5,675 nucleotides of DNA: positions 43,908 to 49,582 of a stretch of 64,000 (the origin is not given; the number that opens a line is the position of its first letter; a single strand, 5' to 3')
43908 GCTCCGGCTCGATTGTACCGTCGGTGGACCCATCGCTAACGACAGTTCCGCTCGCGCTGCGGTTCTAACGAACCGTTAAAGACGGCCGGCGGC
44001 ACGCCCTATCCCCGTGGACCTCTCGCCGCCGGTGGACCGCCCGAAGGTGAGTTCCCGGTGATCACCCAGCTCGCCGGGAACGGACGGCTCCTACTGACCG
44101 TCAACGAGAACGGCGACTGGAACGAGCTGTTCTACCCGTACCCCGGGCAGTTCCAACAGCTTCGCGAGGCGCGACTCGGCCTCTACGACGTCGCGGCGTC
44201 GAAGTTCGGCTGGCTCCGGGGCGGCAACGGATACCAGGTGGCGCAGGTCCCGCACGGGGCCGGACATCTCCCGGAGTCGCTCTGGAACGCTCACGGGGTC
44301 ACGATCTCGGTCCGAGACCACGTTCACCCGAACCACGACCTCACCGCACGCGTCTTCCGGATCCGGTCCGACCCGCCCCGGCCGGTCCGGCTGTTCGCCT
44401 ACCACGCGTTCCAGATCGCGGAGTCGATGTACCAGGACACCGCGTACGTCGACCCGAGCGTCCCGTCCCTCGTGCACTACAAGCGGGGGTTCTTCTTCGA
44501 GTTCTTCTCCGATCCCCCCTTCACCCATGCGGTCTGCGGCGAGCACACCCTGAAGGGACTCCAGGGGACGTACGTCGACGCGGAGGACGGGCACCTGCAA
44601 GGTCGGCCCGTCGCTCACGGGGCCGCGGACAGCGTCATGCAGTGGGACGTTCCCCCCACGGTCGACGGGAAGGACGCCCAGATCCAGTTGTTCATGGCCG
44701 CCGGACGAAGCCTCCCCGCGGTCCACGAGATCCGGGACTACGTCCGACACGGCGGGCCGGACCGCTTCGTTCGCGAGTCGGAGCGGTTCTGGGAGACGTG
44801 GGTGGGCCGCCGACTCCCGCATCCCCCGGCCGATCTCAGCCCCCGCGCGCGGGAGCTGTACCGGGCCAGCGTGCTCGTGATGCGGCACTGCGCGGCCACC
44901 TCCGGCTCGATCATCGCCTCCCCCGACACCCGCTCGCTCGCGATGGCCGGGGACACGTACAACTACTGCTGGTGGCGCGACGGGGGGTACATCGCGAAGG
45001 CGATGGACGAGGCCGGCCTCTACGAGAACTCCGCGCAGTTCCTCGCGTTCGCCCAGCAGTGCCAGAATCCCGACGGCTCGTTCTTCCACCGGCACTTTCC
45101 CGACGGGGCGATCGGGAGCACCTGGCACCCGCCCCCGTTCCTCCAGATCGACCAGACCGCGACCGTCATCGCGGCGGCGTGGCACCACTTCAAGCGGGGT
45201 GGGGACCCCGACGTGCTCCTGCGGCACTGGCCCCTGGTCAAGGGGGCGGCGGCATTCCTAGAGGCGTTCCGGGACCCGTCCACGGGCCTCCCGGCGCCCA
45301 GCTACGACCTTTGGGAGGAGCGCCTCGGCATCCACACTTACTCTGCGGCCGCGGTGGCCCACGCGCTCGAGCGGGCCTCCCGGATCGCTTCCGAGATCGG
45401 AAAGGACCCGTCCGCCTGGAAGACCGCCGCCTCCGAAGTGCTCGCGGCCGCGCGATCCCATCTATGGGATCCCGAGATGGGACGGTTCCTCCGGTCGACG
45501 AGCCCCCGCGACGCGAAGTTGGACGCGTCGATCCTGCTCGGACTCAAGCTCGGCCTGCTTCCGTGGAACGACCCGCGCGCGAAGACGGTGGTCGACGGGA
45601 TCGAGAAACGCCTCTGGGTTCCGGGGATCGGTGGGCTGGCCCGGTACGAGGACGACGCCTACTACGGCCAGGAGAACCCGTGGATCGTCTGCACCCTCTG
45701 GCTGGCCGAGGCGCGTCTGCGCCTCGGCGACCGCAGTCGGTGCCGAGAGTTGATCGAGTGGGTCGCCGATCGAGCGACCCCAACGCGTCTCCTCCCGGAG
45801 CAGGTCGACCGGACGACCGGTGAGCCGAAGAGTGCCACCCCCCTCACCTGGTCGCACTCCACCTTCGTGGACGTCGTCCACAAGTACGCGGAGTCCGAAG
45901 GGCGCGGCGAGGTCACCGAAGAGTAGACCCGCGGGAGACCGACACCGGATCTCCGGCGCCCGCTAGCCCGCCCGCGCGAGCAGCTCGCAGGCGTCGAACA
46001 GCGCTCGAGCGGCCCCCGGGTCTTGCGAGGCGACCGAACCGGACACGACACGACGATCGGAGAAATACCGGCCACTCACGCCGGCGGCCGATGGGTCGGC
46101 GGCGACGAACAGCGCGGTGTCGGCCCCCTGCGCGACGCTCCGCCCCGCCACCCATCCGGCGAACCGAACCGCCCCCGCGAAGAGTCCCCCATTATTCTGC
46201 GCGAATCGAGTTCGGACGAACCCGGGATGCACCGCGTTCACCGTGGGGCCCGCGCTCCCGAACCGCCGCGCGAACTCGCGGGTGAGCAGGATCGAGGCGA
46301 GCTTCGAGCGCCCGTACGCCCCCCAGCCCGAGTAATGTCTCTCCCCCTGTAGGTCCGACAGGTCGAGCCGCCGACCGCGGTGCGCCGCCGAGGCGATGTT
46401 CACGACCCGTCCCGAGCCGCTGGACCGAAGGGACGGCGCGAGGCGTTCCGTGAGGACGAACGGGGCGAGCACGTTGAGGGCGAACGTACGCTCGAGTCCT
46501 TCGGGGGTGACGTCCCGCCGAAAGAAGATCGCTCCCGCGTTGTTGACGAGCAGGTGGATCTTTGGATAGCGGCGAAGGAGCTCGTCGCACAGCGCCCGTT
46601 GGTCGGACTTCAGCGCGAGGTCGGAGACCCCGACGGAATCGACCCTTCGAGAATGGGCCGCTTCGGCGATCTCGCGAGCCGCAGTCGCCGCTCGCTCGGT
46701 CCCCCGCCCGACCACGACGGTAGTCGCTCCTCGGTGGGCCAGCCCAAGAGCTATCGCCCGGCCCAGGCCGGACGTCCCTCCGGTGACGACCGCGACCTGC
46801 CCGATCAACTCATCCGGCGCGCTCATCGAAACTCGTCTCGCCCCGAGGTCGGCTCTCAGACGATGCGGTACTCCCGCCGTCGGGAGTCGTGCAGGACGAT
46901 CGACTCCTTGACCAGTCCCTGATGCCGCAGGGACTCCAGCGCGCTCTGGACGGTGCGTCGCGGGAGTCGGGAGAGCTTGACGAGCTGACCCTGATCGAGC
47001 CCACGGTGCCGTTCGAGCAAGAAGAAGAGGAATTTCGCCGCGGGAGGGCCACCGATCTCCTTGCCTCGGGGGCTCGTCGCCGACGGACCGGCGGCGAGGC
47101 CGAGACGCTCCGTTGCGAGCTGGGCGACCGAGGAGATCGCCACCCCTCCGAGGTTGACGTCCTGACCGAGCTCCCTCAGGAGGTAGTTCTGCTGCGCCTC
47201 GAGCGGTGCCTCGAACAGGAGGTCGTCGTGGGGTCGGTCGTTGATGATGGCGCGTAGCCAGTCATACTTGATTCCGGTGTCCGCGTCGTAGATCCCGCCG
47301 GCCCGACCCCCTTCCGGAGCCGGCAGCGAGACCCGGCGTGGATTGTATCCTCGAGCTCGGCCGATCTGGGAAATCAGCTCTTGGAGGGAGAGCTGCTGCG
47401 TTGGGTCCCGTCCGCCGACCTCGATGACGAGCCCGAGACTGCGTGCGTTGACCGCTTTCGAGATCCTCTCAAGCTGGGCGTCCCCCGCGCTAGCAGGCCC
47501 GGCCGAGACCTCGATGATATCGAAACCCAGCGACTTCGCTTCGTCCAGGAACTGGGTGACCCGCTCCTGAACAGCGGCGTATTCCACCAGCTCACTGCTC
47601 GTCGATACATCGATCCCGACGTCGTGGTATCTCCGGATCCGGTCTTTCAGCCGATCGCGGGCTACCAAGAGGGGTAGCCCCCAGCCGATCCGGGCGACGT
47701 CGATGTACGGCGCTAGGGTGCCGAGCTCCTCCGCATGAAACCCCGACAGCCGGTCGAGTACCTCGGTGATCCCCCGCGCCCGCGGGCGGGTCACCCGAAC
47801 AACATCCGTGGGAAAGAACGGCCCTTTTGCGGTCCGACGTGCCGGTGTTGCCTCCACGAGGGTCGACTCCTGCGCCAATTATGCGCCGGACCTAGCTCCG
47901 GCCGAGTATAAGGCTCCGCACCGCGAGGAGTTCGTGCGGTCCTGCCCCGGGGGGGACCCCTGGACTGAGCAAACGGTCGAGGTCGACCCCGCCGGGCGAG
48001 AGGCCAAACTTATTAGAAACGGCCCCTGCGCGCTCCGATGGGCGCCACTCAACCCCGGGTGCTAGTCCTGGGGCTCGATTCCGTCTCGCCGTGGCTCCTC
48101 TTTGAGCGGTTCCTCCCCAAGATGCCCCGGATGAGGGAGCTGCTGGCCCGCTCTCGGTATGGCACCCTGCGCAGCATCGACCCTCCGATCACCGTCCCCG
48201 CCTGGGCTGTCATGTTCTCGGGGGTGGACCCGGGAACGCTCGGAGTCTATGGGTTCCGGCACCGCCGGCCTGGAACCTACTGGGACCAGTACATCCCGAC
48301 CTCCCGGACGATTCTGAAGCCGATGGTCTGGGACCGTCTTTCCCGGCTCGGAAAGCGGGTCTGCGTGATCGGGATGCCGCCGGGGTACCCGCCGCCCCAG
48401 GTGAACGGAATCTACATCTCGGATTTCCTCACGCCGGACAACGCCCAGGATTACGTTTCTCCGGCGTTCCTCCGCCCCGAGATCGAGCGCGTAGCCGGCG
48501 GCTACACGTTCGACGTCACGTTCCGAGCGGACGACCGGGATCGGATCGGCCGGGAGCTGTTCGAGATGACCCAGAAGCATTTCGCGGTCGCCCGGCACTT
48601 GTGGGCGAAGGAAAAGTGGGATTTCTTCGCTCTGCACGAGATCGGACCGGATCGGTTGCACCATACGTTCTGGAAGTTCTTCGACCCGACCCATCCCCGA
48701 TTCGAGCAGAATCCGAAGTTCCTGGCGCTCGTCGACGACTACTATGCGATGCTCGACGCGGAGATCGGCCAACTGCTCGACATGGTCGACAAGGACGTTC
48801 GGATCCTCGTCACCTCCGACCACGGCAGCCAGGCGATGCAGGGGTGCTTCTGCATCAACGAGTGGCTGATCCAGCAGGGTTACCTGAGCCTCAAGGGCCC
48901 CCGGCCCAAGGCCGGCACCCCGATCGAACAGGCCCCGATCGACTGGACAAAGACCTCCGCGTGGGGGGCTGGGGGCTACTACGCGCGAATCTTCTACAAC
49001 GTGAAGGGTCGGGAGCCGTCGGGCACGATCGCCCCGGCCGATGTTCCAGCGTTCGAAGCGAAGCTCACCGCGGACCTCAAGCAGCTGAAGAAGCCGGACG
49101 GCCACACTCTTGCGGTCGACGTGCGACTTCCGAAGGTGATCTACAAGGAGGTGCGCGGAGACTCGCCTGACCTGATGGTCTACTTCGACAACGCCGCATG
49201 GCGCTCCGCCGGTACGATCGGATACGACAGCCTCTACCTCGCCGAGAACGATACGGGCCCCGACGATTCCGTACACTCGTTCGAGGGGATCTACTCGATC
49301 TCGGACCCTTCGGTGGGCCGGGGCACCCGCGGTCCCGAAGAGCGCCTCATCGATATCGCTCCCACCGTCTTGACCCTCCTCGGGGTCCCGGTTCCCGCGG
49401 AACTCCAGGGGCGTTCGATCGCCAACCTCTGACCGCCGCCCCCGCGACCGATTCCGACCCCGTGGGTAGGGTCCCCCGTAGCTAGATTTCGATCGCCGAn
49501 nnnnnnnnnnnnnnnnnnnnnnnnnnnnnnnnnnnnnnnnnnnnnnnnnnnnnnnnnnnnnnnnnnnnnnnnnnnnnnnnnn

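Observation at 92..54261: One ~80-aa extracellular module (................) in over 30 copies on three unrelated head domains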

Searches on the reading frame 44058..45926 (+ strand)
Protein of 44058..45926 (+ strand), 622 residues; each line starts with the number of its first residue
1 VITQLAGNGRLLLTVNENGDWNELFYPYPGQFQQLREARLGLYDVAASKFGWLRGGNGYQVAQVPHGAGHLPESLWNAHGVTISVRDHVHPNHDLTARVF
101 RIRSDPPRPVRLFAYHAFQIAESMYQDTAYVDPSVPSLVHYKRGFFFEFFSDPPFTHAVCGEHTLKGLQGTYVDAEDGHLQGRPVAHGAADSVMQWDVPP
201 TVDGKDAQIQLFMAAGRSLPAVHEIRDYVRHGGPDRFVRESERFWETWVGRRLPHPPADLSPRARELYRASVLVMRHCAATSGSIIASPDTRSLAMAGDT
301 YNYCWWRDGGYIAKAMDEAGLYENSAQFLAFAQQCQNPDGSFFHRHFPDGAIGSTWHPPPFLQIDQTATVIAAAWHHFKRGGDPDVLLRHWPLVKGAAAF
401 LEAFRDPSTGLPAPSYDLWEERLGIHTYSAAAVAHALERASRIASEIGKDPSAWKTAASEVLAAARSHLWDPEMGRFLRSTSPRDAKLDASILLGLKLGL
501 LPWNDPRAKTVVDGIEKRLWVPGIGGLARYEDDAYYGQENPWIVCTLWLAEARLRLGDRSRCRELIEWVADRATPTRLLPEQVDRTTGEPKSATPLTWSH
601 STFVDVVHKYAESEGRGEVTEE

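Call 32: search_protein_families(library=pfam, proteins=[window:44058-45926:+], max_evalue=0.001)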
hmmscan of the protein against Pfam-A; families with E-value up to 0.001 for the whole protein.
window:44058-45926:+ (622 aa): 2 families
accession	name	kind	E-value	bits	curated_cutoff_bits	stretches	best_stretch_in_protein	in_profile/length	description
PF00723.27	Glyco_hydro_15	-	9.7e-34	117.4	22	3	362-554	122-330/427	Glycosyl hydrolases family 15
PF22422.2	MGH1-like_GH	-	8.1e-05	22.8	27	0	432-484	178-232/356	Mannosylglycerate hydrolase MGH1-like glycoside hydrolase domain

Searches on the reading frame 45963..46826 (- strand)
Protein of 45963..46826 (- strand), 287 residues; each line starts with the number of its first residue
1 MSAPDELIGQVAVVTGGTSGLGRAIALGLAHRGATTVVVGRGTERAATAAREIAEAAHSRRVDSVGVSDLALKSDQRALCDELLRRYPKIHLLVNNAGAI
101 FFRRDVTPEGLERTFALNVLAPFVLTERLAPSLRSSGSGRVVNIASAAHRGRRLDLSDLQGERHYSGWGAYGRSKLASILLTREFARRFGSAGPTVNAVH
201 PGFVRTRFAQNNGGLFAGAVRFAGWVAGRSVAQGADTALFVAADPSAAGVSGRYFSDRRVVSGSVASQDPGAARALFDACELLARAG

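Call 32: search_protein_families(library=pfam, proteins=[window:45963-46826:-], max_evalue=0.001)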
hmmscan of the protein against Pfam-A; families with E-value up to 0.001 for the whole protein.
window:45963-46826:- (287 aa): 4 families
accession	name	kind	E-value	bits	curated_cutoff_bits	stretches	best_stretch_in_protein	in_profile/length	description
PF00106.31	adh_short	-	2.7e-35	122.1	26.6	1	10-211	1-189/195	short chain dehydrogenase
PF13561.12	adh_short_C2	-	3.6e-25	89.4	27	1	19-214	6-186/236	Enoyl-(Acyl carrier protein) reductase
PF08659.16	KR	-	9.4e-07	29.4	22.6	1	12-100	3-92/180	KR domain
PF01370.27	Epimerase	-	1.8e-06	28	20.9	1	13-192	2-163/240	NAD dependent epimerase/dehydratase family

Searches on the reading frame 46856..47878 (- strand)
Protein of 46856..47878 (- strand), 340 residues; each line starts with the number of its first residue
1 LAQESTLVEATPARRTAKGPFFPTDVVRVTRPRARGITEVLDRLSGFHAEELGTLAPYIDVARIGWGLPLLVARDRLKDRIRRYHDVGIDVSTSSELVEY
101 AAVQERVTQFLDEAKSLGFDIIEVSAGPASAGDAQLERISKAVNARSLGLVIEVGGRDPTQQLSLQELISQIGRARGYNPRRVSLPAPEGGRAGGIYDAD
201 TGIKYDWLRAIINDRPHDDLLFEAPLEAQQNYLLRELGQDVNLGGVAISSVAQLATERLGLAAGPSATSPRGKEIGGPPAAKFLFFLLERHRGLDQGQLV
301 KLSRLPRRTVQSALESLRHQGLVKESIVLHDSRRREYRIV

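Call 32: search_protein_families(library=pfam, proteins=[window:46856-47878:-], max_evalue=0.001)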
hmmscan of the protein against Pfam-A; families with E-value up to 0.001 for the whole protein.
window:46856-47878:- (340 aa): 2 families
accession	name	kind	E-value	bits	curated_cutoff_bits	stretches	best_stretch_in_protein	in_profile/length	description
PF02679.21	ComA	-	1.1e-50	172.7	25.2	1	28-262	3-241/243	(2R)-phospho-3-sulfolactate synthase (ComA)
PF12802.13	MarR_2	-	0.00026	21.5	27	1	284-333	10-60/61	MarR family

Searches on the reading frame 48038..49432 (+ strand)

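Call 32: search_protein_families(library=pfam, proteins=[window:48038-49432:+], max_evalue=0.001)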
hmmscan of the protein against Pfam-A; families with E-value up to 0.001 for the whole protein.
window:48038-49432:+ (464 aa): 1 family
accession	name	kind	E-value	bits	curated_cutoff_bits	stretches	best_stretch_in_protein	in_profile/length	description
PF01663.27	Phosphodiest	-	2.4e-43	149.5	23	1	8-409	1-342/342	Type I phosphodiesterase / nucleotide pyrophosphatase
